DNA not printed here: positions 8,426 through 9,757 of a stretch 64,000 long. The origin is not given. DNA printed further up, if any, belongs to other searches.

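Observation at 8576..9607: The cargo O-methyltransferase looks bacterial-type (possible horizontally acquired gene)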

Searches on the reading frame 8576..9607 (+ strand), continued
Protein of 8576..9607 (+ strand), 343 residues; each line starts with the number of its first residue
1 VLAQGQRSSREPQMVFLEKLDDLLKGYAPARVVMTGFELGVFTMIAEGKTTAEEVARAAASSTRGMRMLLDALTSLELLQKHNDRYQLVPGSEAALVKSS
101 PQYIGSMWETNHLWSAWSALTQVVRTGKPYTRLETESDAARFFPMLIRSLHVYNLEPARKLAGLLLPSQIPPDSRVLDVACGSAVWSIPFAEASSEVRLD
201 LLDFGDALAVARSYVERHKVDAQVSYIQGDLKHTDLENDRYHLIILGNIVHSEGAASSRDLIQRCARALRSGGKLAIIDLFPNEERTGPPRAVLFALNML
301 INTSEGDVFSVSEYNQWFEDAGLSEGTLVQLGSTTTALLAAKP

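Call 62: find_homologous_proteins(query=P0060, max_evalue=1e-60)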
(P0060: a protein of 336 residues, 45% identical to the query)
Query P0060 (336 aa): 448 proteins with E <= 1e-60 among 1865 candidates; the best 120 are listed.
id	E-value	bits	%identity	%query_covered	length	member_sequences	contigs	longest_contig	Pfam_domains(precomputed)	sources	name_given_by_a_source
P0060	8.0e-220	747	100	100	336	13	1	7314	PF13847.13,PF05175.21,PF13649.13,PF00891.25,PF08100.19,PF01209.25,PF08241.19,PF08242.19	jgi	-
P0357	1.5e-183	627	82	100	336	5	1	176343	PF13847.13,PF13489.13,PF05175.21,PF13649.13,PF00891.25,PF08100.19,PF01209.25,PF08241.19,PF08242.19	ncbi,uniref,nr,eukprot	ncbi:O-methyltransferase [Galdieria sulphuraria]|uniref:O-methyltransferase n=1 Tax=Galdieria sulphu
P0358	1.2e-143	496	66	99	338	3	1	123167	PF13847.13,PF13489.13,PF05175.21,PF13649.13,PF00891.25,PF08100.19,PF01209.25,PF08241.19,PF08242.19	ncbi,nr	ncbi:Acetylserotonin O-methyltransferase [Galdieria sulphuraria]|nr:Acetylserotonin O-methyltransfer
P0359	8.8e-143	493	66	99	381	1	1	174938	PF13847.13,PF13489.13,PF13649.13,PF00891.25,PF08100.19,PF01209.25,PF08241.19,PF08242.19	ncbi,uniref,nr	ncbi:hypothetical protein GpartN1_g6700.t1 [Galdieria partita]|uniref:O-methyltransferase n=1 Tax=Ga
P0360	4.0e-136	472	64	99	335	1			PF13847.13,PF13649.13,PF00891.25,PF08100.19,PF01209.25,PF08241.19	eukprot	eukprot:jgi/Galph1/2918/GphlegSOOS_G1550.1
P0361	6.7e-131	454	63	99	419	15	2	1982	PF13847.13,PF13649.13,PF00891.25,PF08100.19,PF01209.25,PF08241.19,PF08242.19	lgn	-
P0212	4.5e-107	376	56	99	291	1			PF13649.13,PF00891.25,PF08100.19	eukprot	eukprot:jgi/Galph1/3043/GphlegSOOS_G1743.1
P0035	4.0e-105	370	49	99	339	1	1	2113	PF13847.13,PF13649.13,PF00891.25,PF08100.19,PF01209.25,PF08241.19,PF08242.19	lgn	-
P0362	2.7e-104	367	51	99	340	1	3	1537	PF13489.13,PF13649.13,PF00891.25,PF08100.19,PF01209.25,PF08241.19,PF08242.19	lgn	-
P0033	5.4e-104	366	49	99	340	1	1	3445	PF13847.13,PF13489.13,PF13649.13,PF00891.25,PF08100.19,PF01209.25,PF08241.19,PF08242.19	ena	-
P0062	2.5e-103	364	51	97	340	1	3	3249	PF13847.13,PF05175.21,PF13649.13,PF00891.25,PF08100.19,PF01209.25,PF08241.19,PF08242.19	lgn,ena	-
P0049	5.7e-103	363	51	93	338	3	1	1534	PF13847.13,PF13489.13,PF05175.21,PF13649.13,PF00891.25,PF08100.19,PF01209.25,PF08241.19,PF08242.19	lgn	-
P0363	6.5e-103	362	51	93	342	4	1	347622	PF13847.13,PF13489.13,PF13649.13,PF00891.25,PF08100.19,PF01209.25,PF08241.19,PF08242.19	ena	-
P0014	9.3e-103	362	50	93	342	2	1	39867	PF13847.13,PF13489.13,PF13649.13,PF00891.25,PF08100.19,PF01209.25,PF08241.19,PF08242.19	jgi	jgi:ubiquinone/menaquinone biosynthesis C-methylase UbiE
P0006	1.8e-102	361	48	99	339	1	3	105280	PF13847.13,PF13489.13,PF05175.21,PF13649.13,PF00891.25,PF08100.19,PF01209.25,PF08241.19,PF08242.19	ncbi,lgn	-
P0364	1.9e-102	361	49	93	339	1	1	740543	PF13847.13,PF13489.13,PF13649.13,PF00891.25,PF08100.19,PF01209.25,PF08241.19,PF08242.19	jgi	jgi:ubiquinone/menaquinone biosynthesis C-methylase UbiE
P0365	2.2e-102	361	50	95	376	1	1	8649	PF13847.13,PF13489.13,PF05175.21,PF13649.13,PF00891.25,PF08100.19,PF01209.25,PF08241.19,PF08242.19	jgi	jgi:ubiquinone/menaquinone biosynthesis C-methylase UbiE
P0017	4.9e-102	360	51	98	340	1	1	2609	PF13847.13,PF13489.13,PF05175.21,PF13649.13,PF00891.25,PF08100.19,PF01209.25,PF08241.19,PF08242.19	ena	-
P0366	7.4e-102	359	51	93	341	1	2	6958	PF13847.13,PF13489.13,PF05175.21,PF13649.13,PF00891.25,PF08100.19,PF01209.25,PF08241.19,PF08242.19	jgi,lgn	jgi:ubiquinone/menaquinone biosynthesis C-methylase UbiE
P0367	8.5e-102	359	51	93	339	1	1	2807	PF13489.13,PF13649.13,PF00891.25,PF08100.19,PF01209.25,PF08241.19,PF08242.19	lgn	-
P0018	1.4e-101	358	49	96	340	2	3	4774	PF13847.13,PF13489.13,PF13649.13,PF00891.25,PF08100.19,PF01209.25,PF08241.19,PF08242.19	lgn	-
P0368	1.6e-101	358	50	93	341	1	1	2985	PF13847.13,PF13489.13,PF13649.13,PF00891.25,PF08100.19,PF01209.25,PF08241.19,PF08242.19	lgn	-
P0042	2.0e-101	358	48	99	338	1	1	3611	PF13847.13,PF13489.13,PF05175.21,PF13649.13,PF00891.25,PF08100.19,PF01209.25,PF08241.19,PF08242.19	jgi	jgi:ubiquinone/menaquinone biosynthesis C-methylase UbiE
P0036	2.1e-101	357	50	93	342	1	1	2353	PF13847.13,PF13489.13,PF13649.13,PF00891.25,PF08100.19,PF01209.25,PF08241.19,PF08242.19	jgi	jgi:ubiquinone/menaquinone biosynthesis C-methylase UbiE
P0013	2.6e-101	357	52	93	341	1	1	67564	PF13489.13,PF13649.13,PF00891.25,PF08100.19,PF01209.25,PF08241.19,PF08242.19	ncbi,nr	ncbi:MAG: methyltransferase domain-containing protein [Pyrinomonadaceae bacterium]|nr:methyltransfer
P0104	3.3e-101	357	49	97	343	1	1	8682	PF13847.13,PF13489.13,PF05175.21,PF13649.13,PF00891.25,PF08100.19,PF01209.25,PF08241.19,PF08242.19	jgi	jgi:ubiquinone/menaquinone biosynthesis C-methylase UbiE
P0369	4.0e-101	357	51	94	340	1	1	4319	PF13847.13,PF13489.13,PF05175.21,PF13649.13,PF00891.25,PF08100.19,PF01209.25,PF08241.19,PF08242.19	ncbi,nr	ncbi:class I SAM-dependent methyltransferase [Candidatus Sumerlaeota bacterium]|nr:class I SAM-depen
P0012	9.6e-101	355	52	92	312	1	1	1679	PF13489.13,PF13649.13,PF00891.25,PF08100.19,PF01209.25,PF08241.19,PF08242.19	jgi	jgi:ubiquinone/menaquinone biosynthesis C-methylase UbiE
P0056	9.7e-101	355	51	93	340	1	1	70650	PF13847.13,PF13489.13,PF05175.21,PF13649.13,PF00891.25,PF08100.19,PF01209.25,PF08241.19,PF08242.19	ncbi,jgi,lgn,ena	ncbi:MAG TPA: methyltransferase [Pyrinomonadaceae bacterium]|jgi:ubiquinone/menaquinone biosynthesis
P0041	1.4e-100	355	50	96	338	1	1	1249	PF13847.13,PF13489.13,PF05175.21,PF13649.13,PF00891.25,PF08100.19,PF01209.25,PF08241.19,PF08242.19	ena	-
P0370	1.5e-100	355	49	93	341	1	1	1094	PF13847.13,PF13489.13,PF13649.13,PF00891.25,PF08100.19,PF01209.25,PF08241.19,PF08242.19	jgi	jgi:ubiquinone/menaquinone biosynthesis C-methylase UbiE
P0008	2.1e-100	354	51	93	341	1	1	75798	PF13649.13,PF00891.25,PF08100.19,PF01209.25,PF08241.19,PF08242.19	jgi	jgi:ubiquinone/menaquinone biosynthesis C-methylase UbiE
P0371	2.4e-100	354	50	93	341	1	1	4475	PF13847.13,PF13489.13,PF05175.21,PF13649.13,PF00891.25,PF08100.19,PF01209.25,PF08241.19,PF08242.19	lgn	-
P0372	4.0e-100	353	52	93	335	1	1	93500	PF13847.13,PF13489.13,PF05175.21,PF13649.13,PF00891.25,PF08100.19,PF08241.19,PF08242.19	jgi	jgi:ubiquinone/menaquinone biosynthesis C-methylase UbiE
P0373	4.6e-100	353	49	93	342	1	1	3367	PF13489.13,PF13649.13,PF00891.25,PF08100.19,PF01209.25,PF08241.19,PF08242.19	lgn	-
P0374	5.5e-100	353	49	97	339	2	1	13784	PF13847.13,PF13489.13,PF05175.21,PF13649.13,PF00891.25,PF08100.19,PF08241.19,PF08242.19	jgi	jgi:ubiquinone/menaquinone biosynthesis C-methylase UbiE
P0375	6.5e-100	353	47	99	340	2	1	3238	PF13847.13,PF13489.13,PF05175.21,PF13649.13,PF00891.25,PF08100.19,PF01209.25,PF08241.19,PF08242.19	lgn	-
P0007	8.2e-100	352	47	99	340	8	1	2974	PF13847.13,PF13489.13,PF05175.21,PF13649.13,PF00891.25,PF08100.19,PF01209.25,PF08241.19,PF08242.19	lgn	-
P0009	1.0e-99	352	50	93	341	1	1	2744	PF13847.13,PF05175.21,PF13649.13,PF00891.25,PF08100.19,PF01209.25,PF08241.19,PF08242.19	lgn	-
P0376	1.2e-99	352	50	93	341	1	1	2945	PF13489.13,PF13649.13,PF00891.25,PF08100.19,PF01209.25,PF08241.19,PF08242.19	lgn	-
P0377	1.3e-99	352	49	93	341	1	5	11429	PF13847.13,PF13489.13,PF13649.13,PF00891.25,PF08100.19,PF01209.25,PF08241.19,PF08242.19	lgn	-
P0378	2.2e-99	351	49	93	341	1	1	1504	PF13847.13,PF13489.13,PF13649.13,PF00891.25,PF08100.19,PF01209.25,PF08241.19,PF08242.19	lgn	-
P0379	2.6e-99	351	51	92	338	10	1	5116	PF13847.13,PF13489.13,PF13649.13,PF00891.25,PF08100.19,PF01209.25,PF08241.19,PF08242.19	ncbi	-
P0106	3.5e-99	350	50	93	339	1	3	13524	PF13847.13,PF13489.13,PF05175.21,PF13649.13,PF00891.25,PF08100.19,PF01209.25,PF08241.19,PF08242.19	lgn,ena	-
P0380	3.7e-99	350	49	96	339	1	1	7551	PF13649.13,PF00891.25,PF08100.19,PF08241.19,PF08242.19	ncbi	-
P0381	3.8e-99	350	49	99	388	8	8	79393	PF13847.13,PF13649.13,PF00891.25,PF08100.19,PF01209.25,PF08241.19,PF08242.19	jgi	jgi:ubiquinone/menaquinone biosynthesis C-methylase UbiE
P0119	4.3e-99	350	48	99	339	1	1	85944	PF13847.13,PF13489.13,PF13649.13,PF00891.25,PF08100.19,PF01209.25,PF08241.19,PF08242.19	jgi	jgi:ubiquinone/menaquinone biosynthesis C-methylase UbiE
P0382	4.7e-99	350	50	93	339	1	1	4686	PF13847.13,PF13489.13,PF13649.13,PF00891.25,PF08100.19,PF01209.25,PF08241.19,PF08242.19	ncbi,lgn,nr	ncbi:MAG: methyltransferase domain-containing protein [Acidobacteriota bacterium]|nr:methyltransfera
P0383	5.1e-99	350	50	93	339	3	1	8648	PF13847.13,PF13489.13,PF13649.13,PF00891.25,PF08100.19,PF01209.25,PF08241.19,PF08242.19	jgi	jgi:ubiquinone/menaquinone biosynthesis C-methylase UbiE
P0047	5.4e-99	350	49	93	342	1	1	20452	PF13847.13,PF13649.13,PF00891.25,PF08100.19,PF01209.25,PF08241.19,PF08242.19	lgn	-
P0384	6.8e-99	349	50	93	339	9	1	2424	PF13847.13,PF13489.13,PF13649.13,PF00891.25,PF08100.19,PF01209.25,PF08241.19,PF08242.19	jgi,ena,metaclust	metaclust:\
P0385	1.2e-98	348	50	93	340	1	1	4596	PF13489.13,PF13649.13,PF00891.25,PF08100.19,PF01209.25,PF08241.19,PF08242.19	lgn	-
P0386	1.6e-98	348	49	92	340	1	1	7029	PF13847.13,PF13489.13,PF05175.21,PF13649.13,PF00891.25,PF08100.19,PF01209.25,PF08241.19,PF08242.19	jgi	jgi:ubiquinone/menaquinone biosynthesis C-methylase UbiE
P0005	1.7e-98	348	50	93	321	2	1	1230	PF13649.13,PF00891.25,PF08100.19,PF01209.25,PF08241.19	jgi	jgi:ubiquinone/menaquinone biosynthesis C-methylase UbiE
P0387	1.8e-98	348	46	99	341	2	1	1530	PF13847.13,PF13489.13,PF05175.21,PF13649.13,PF00891.25,PF08100.19,PF01209.25,PF08241.19,PF08242.19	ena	-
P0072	2.4e-98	347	48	98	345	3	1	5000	PF13847.13,PF13489.13,PF13649.13,PF00891.25,PF08100.19,PF01209.25,PF08241.19,PF08242.19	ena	-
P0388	2.4e-98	347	49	93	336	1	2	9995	PF13847.13,PF13489.13,PF05175.21,PF13649.13,PF00891.25,PF08100.19,PF01209.25,PF08241.19,PF08242.19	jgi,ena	-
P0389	4.3e-98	347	51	93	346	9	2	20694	PF13847.13,PF13489.13,PF05175.21,PF13649.13,PF00891.25,PF08100.19,PF01209.25,PF08241.19,PF08242.19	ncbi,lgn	-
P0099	5.4e-98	346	50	93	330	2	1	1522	PF13847.13,PF05175.21,PF13649.13,PF00891.25,PF08100.19,PF01209.25,PF08241.19,PF08242.19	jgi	-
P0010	6.8e-98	346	48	93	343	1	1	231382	PF13847.13,PF13489.13,PF13649.13,PF00891.25,PF08100.19,PF01209.25,PF08241.19,PF25213.2,PF08242.19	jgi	jgi:ubiquinone/menaquinone biosynthesis C-methylase UbiE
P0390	7.0e-98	346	51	93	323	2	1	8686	PF13847.13,PF13489.13,PF13649.13,PF00891.25,PF08100.19,PF01209.25,PF08241.19,PF08242.19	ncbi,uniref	ncbi:O-methyltransferase family 2 [mine drainage metagenome]|uniref:O-methyltransferase family 2 n=2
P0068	7.5e-98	346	46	99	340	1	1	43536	PF13847.13,PF13489.13,PF05175.21,PF13649.13,PF00891.25,PF08100.19,PF01209.25,PF08241.19,PF08242.19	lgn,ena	-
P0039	9.0e-98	346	48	96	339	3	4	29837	PF13847.13,PF13489.13,PF05175.21,PF13649.13,PF00891.25,PF08100.19,PF08241.19,PF08242.19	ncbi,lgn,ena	-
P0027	1.0e-97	345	49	93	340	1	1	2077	PF13847.13,PF13489.13,PF05175.21,PF13649.13,PF00891.25,PF08100.19,PF01209.25,PF08241.19,PF08242.19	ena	-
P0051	1.1e-97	345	48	99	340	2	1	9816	PF13847.13,PF13489.13,PF13649.13,PF00891.25,PF08100.19,PF08241.19,PF08242.19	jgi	jgi:ubiquinone/menaquinone biosynthesis C-methylase UbiE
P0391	1.2e-97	345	49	93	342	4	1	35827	PF13847.13,PF13489.13,PF05175.21,PF13649.13,PF00891.25,PF08100.19,PF01209.25,PF08241.19,PF08242.19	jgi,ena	jgi:ubiquinone/menaquinone biosynthesis C-methylase UbiE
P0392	1.3e-97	345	51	93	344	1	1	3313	PF13847.13,PF13489.13,PF05175.21,PF13649.13,PF00891.25,PF08100.19,PF01209.25,PF08241.19,PF08242.19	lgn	-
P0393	1.3e-97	345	48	99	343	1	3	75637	PF13847.13,PF13489.13,PF13649.13,PF00891.25,PF08100.19,PF01209.25,PF08241.19,PF08242.19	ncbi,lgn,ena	-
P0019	2.2e-97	344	48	98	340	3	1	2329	PF13847.13,PF13489.13,PF05175.21,PF13649.13,PF00891.25,PF08100.19,PF01209.25,PF08241.19,PF08242.19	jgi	-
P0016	2.4e-97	344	47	99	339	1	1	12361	PF13847.13,PF13489.13,PF05175.21,PF13649.13,PF00891.25,PF08100.19,PF01209.25,PF08241.19,PF08242.19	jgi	jgi:ubiquinone/menaquinone biosynthesis C-methylase UbiE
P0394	2.4e-97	344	51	91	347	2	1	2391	PF13847.13,PF13489.13,PF13649.13,PF00891.25,PF08100.19,PF01209.25,PF08241.19,PF08242.19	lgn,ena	-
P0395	2.7e-97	344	49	96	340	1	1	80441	PF13847.13,PF13489.13,PF05175.21,PF13649.13,PF00891.25,PF08100.19,PF01209.25,PF08241.19,PF08242.19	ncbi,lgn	ncbi:MAG: methyltransferase dimerization domain-containing protein [Gemmataceae bacterium]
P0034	2.8e-97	344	47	98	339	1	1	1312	PF13847.13,PF13489.13,PF05175.21,PF13649.13,PF00891.25,PF08100.19,PF01209.25,PF08241.19,PF08242.19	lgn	-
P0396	3.4e-97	344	47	93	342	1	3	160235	PF13847.13,PF13489.13,PF05175.21,PF13649.13,PF00891.25,PF08100.19,PF01209.25,PF08241.19,PF08242.19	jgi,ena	jgi:ubiquinone/menaquinone biosynthesis C-methylase UbiE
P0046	5.0e-97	343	50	99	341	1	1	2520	PF13847.13,PF13489.13,PF13649.13,PF00891.25,PF08100.19,PF01209.25,PF08241.19,PF08242.19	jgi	jgi:ubiquinone/menaquinone biosynthesis C-methylase UbiE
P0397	5.5e-97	343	49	93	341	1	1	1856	PF13847.13,PF13489.13,PF13649.13,PF00891.25,PF08100.19,PF01209.25,PF08241.19,PF08242.19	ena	-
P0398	5.5e-97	343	48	96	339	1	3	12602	PF13847.13,PF13649.13,PF00891.25,PF08100.19,PF01209.25,PF08241.19,PF08242.19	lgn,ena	-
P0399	6.5e-97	343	48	98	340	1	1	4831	PF13847.13,PF13489.13,PF05175.21,PF13649.13,PF00891.25,PF08100.19,PF01209.25,PF08241.19,PF08242.19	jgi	jgi:ubiquinone/menaquinone biosynthesis C-methylase UbiE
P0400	6.9e-97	343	49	93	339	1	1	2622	PF13489.13,PF13649.13,PF00891.25,PF08100.19,PF08241.19,PF08242.19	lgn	-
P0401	7.3e-97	343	46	99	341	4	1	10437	PF13847.13,PF05175.21,PF13649.13,PF00891.25,PF08100.19,PF01209.25,PF08241.19,PF08242.19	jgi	jgi:ubiquinone/menaquinone biosynthesis C-methylase UbiE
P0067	7.7e-97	343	48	99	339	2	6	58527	PF13847.13,PF05175.21,PF13649.13,PF00891.25,PF08100.19,PF01209.25,PF08241.19,PF08242.19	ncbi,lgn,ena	-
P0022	8.1e-97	342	49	93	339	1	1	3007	PF13847.13,PF13489.13,PF13649.13,PF00891.25,PF08100.19,PF01209.25,PF08241.19,PF08242.19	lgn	-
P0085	8.5e-97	342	48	93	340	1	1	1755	PF13847.13,PF13489.13,PF05175.21,PF13649.13,PF00891.25,PF08100.19,PF01209.25,PF08241.19,PF08242.19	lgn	-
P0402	8.7e-97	342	50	96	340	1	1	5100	PF13847.13,PF13489.13,PF05175.21,PF13649.13,PF00891.25,PF08100.19,PF01209.25,PF08241.19,PF08242.19,PF10294.16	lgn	-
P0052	9.3e-97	342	49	93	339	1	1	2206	PF13847.13,PF13489.13,PF05175.21,PF13649.13,PF00891.25,PF08100.19,PF01209.25,PF08241.19,PF08242.19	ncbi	ncbi:MAG: class I SAM-dependent methyltransferase [Acidobacteriota bacterium]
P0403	1.0e-96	342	48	96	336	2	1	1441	PF13847.13,PF13489.13,PF13649.13,PF00891.25,PF08100.19,PF08241.19,PF08242.19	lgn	-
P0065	1.2e-96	342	48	93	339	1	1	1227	PF13847.13,PF13489.13,PF13649.13,PF00891.25,PF08100.19,PF01209.25,PF08241.19,PF08242.19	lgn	-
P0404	1.2e-96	342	49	93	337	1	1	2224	PF13847.13,PF13489.13,PF13649.13,PF00891.25,PF08100.19,PF01209.25,PF08241.19,PF08242.19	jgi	-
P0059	1.5e-96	342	48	94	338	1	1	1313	PF13847.13,PF13649.13,PF00891.25,PF08100.19,PF01209.25,PF08241.19,PF08242.19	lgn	-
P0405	1.6e-96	341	47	99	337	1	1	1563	PF13847.13,PF13489.13,PF05175.21,PF13649.13,PF00891.25,PF08100.19,PF01209.25,PF08241.19,PF08242.19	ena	-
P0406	1.9e-96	341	49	93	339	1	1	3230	PF13847.13,PF13489.13,PF13649.13,PF00891.25,PF08100.19,PF01209.25,PF08241.19,PF08242.19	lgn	-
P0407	2.0e-96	341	48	96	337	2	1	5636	PF13847.13,PF13489.13,PF05175.21,PF13649.13,PF00891.25,PF08100.19,PF01209.25,PF08241.19,PF08242.19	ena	-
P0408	2.0e-96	341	49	94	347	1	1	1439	PF13847.13,PF13489.13,PF13649.13,PF00891.25,PF08100.19,PF01209.25,PF08241.19,PF08242.19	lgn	-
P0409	2.0e-96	341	52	92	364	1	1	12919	PF13847.13,PF05175.21,PF13649.13,PF00891.25,PF08100.19,PF01209.25,PF08241.19,PF08242.19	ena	-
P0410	2.2e-96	341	48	97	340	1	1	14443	PF13847.13,PF13489.13,PF13649.13,PF00891.25,PF08100.19,PF01209.25,PF08241.19,PF08242.19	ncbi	-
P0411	2.8e-96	341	47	99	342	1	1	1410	PF13847.13,PF13489.13,PF13649.13,PF00891.25,PF08100.19,PF01209.25,PF08241.19,PF08242.19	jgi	jgi:ubiquinone/menaquinone biosynthesis C-methylase UbiE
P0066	3.1e-96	341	49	93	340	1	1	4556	PF13847.13,PF13649.13,PF00891.25,PF08100.19,PF01209.25,PF08241.19,PF08242.19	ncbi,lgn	-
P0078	3.3e-96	340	48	93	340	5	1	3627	PF13847.13,PF13489.13,PF05175.21,PF13649.13,PF00891.25,PF08100.19,PF01209.25,PF08241.19,PF08242.19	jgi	-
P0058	3.3e-96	340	49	93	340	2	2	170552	PF13847.13,PF13489.13,PF05175.21,PF13649.13,PF00891.25,PF08100.19,PF01209.25,PF08241.19,PF25213.2,PF08242.19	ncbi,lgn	-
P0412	4.0e-96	340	48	93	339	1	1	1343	PF13847.13,PF13489.13,PF13649.13,PF00891.25,PF08100.19,PF01209.25,PF08241.19,PF08242.19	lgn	-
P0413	4.1e-96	340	48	93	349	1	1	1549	PF13847.13,PF13649.13,PF00891.25,PF08100.19,PF01209.25,PF08241.19,PF08242.19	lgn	-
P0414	4.4e-96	340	48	96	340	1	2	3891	PF13847.13,PF13489.13,PF05175.21,PF13649.13,PF00891.25,PF08100.19,PF01209.25,PF08241.19,PF08242.19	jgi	jgi:ubiquinone/menaquinone biosynthesis C-methylase UbiE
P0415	4.6e-96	340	49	96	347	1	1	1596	PF13847.13,PF13489.13,PF05175.21,PF13649.13,PF00891.25,PF08100.19,PF01209.25,PF08241.19,PF08242.19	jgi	jgi:ubiquinone/menaquinone biosynthesis C-methylase UbiE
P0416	5.4e-96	340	48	93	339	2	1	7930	PF13847.13,PF13489.13,PF13649.13,PF00891.25,PF08100.19,PF01209.25,PF08241.19,PF08242.19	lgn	-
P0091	6.1e-96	340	48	96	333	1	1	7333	PF13847.13,PF13489.13,PF05175.21,PF13649.13,PF00891.25,PF08100.19,PF01209.25,PF08241.19,PF08242.19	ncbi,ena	-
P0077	7.7e-96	339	50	93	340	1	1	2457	PF13847.13,PF13489.13,PF05175.21,PF13649.13,PF00891.25,PF08100.19,PF01209.25,PF08241.19,PF08242.19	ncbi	-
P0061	7.9e-96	339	47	96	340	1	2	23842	PF13847.13,PF13489.13,PF05175.21,PF13649.13,PF00891.25,PF08100.19,PF01209.25,PF08241.19,PF08242.19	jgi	jgi:ubiquinone/menaquinone biosynthesis C-methylase UbiE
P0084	8.0e-96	339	46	99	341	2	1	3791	PF13847.13,PF13489.13,PF05175.21,PF13649.13,PF00891.25,PF08100.19,PF01209.25,PF08241.19,PF08242.19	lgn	-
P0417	9.6e-96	339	46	96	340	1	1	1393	PF13847.13,PF13489.13,PF05175.21,PF13649.13,PF00891.25,PF21320.4,PF08100.19,PF01209.25,PF08241.19,PF08242.19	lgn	-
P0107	1.0e-95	339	48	96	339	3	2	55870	PF13847.13,PF13489.13,PF05175.21,PF13649.13,PF00891.25,PF08100.19,PF01209.25,PF08241.19,PF08242.19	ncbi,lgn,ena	-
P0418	1.1e-95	339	49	91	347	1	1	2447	PF13847.13,PF13489.13,PF13649.13,PF00891.25,PF21320.4,PF08100.19,PF01209.25,PF08241.19,PF08242.19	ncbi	-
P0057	1.1e-95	339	49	93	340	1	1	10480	PF13847.13,PF13489.13,PF05175.21,PF13649.13,PF00891.25,PF08100.19,PF01209.25,PF08241.19,PF08242.19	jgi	jgi:ubiquinone/menaquinone biosynthesis C-methylase UbiE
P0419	1.3e-95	338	48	96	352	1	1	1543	PF13847.13,PF13489.13,PF13649.13,PF00891.25,PF08100.19,PF01209.25,PF08241.19,PF08242.19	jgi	jgi:ubiquinone/menaquinone biosynthesis C-methylase UbiE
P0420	1.6e-95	338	49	93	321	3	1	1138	PF13847.13,PF13489.13,PF13649.13,PF00891.25,PF08100.19,PF01209.25,PF08241.19,PF08242.19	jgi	jgi:ubiquinone/menaquinone biosynthesis C-methylase UbiE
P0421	1.6e-95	338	47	97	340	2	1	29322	PF13847.13,PF13489.13,PF05175.21,PF13649.13,PF00891.25,PF08100.19,PF01209.25,PF08241.19,PF08242.19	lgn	-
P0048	1.8e-95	338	48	96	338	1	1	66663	PF13847.13,PF13489.13,PF13649.13,PF00891.25,PF08100.19,PF01209.25,PF08241.19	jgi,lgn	jgi:ubiquinone/menaquinone biosynthesis C-methylase UbiE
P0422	1.9e-95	338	48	93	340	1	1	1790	PF13847.13,PF13489.13,PF13649.13,PF00891.25,PF08100.19,PF01209.25,PF08241.19,PF08242.19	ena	-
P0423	1.9e-95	338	48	97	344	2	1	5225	PF13847.13,PF13489.13,PF13649.13,PF00891.25,PF08100.19,PF01209.25,PF08241.19,PF08242.19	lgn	-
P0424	2.4e-95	338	48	93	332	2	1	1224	PF13847.13,PF13489.13,PF13649.13,PF00891.25,PF08100.19,PF01209.25,PF08241.19,PF08242.19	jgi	jgi:ubiquinone/menaquinone biosynthesis C-methylase UbiE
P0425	2.5e-95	338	47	93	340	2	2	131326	PF13847.13,PF13489.13,PF05175.21,PF13649.13,PF00891.25,PF21320.4,PF08100.19,PF01209.25,PF08241.19,PF08242.19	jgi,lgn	jgi:ubiquinone/menaquinone biosynthesis C-methylase UbiE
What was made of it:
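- Galdieria sulphuraria, G. partita and G. phlegrea have orthologues (call 62). Galdieria also has orthologues (call 62).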
